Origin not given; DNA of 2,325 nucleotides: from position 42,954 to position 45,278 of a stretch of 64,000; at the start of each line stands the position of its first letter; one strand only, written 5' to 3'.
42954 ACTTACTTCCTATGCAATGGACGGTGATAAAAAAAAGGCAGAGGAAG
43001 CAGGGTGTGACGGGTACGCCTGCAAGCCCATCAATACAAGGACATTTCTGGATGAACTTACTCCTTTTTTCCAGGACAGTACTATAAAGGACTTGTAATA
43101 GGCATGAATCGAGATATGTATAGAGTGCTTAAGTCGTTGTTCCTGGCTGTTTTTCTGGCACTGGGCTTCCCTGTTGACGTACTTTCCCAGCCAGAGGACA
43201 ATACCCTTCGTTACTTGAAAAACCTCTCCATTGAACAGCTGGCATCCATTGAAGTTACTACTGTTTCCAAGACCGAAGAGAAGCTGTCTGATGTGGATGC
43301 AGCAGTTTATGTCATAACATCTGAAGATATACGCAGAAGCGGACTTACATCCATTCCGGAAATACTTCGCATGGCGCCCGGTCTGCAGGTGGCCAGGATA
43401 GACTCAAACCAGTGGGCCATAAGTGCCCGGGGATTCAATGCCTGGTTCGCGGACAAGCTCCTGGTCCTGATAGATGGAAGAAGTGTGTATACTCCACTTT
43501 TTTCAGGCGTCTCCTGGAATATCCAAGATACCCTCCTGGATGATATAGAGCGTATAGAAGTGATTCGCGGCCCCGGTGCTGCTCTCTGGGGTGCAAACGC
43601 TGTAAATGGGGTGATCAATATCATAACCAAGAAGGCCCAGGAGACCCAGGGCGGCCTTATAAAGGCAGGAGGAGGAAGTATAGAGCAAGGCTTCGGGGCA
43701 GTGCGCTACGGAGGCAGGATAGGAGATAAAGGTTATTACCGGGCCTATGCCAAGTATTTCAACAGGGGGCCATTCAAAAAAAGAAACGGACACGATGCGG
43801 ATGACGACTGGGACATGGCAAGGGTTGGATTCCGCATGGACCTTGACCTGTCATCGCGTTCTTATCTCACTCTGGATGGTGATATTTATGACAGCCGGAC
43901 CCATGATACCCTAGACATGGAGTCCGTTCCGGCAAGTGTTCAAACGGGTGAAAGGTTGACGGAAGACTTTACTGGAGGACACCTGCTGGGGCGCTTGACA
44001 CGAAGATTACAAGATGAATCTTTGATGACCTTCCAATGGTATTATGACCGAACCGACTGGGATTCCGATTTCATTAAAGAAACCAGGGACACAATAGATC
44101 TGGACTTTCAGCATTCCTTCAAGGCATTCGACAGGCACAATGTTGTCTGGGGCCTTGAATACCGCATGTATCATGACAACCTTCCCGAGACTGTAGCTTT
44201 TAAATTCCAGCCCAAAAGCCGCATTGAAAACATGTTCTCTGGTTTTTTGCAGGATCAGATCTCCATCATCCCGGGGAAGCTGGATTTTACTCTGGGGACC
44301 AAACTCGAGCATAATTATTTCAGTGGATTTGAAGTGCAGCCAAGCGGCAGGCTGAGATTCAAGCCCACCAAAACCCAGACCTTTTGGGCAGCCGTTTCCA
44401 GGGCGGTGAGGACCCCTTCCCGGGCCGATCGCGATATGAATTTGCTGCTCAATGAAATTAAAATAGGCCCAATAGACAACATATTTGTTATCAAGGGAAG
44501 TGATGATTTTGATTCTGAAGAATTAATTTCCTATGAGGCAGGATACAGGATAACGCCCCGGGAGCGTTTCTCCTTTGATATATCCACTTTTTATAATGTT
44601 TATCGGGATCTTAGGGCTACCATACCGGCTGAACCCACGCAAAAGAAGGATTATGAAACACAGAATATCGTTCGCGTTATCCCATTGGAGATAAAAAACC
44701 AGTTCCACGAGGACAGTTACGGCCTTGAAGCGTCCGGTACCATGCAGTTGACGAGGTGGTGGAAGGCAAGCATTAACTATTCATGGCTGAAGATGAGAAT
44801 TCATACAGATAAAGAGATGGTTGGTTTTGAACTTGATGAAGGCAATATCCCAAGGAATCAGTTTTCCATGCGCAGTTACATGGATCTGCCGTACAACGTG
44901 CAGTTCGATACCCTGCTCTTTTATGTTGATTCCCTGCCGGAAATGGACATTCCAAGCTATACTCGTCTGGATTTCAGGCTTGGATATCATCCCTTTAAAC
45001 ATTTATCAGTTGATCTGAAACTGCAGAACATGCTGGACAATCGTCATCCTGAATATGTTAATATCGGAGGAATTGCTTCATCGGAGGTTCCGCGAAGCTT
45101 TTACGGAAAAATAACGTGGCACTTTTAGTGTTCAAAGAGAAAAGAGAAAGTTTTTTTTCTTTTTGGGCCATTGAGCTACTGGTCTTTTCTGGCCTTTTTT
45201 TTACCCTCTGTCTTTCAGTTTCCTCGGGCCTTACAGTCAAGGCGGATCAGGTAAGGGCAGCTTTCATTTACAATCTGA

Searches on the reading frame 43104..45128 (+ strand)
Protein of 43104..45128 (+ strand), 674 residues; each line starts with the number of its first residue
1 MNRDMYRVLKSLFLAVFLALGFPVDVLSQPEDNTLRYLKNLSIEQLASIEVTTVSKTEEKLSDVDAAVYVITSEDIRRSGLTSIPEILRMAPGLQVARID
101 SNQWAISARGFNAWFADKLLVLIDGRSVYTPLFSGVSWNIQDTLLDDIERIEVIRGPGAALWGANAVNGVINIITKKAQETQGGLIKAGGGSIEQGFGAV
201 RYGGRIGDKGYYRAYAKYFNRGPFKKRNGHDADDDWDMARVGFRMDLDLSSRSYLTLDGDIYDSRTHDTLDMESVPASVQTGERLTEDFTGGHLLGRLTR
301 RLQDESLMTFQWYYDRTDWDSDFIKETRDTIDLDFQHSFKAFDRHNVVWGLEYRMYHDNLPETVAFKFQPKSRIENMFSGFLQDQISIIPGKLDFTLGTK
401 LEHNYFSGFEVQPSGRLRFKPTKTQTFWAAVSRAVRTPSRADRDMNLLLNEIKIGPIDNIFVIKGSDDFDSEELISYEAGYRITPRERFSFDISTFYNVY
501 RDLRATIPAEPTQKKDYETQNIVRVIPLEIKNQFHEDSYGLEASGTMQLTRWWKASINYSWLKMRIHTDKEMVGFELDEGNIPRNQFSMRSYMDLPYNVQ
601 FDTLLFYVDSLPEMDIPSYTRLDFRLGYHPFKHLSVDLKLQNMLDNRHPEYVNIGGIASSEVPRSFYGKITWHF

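Call 19: find_encoding_contigs(protein=window:43104-45128:+, flank=2000, max_places=3)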
Protein window:43104-45128:+ (674 aa): 5 contigs read that carry it; 3 places shown.
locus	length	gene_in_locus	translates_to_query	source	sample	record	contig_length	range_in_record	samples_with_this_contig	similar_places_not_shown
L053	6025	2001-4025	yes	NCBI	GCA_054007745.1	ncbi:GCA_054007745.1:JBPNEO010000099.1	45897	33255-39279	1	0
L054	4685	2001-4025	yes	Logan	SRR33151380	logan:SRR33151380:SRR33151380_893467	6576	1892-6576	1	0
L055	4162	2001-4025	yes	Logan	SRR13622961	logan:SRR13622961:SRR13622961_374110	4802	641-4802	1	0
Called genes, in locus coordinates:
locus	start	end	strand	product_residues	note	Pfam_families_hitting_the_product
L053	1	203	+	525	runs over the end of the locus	PF20966:MASE6, PF00512:HisKA, PF02518:HATPase_c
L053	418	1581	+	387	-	PF00072:Response_reg, PF00512:HisKA (weak), PF02518:HATPase_c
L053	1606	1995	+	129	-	PF00072:Response_reg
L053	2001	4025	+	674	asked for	PF07715:Plug, PF00593:TonB_dep_Rec_b-barrel, PF14905:OMP_b-brl_3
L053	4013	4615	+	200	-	PF13689:DUF4154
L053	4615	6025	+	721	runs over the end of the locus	PF17152:CHASE8, PF00672:HAMP, PF00512:HisKA, PF02518:HATPase_c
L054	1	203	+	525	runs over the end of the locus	PF20966:MASE6, PF00512:HisKA, PF02518:HATPase_c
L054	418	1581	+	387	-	PF00072:Response_reg, PF00512:HisKA (weak), PF02518:HATPase_c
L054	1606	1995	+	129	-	PF00072:Response_reg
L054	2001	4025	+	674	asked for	PF07715:Plug, PF00593:TonB_dep_Rec_b-barrel, PF14905:OMP_b-brl_3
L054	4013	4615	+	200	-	PF13689:DUF4154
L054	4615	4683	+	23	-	?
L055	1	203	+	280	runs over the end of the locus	?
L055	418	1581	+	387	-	PF00072:Response_reg, PF00512:HisKA (weak), PF02518:HATPase_c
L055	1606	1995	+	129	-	PF00072:Response_reg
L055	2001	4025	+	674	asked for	PF07715:Plug, PF00593:TonB_dep_Rec_b-barrel, PF14905:OMP_b-brl_3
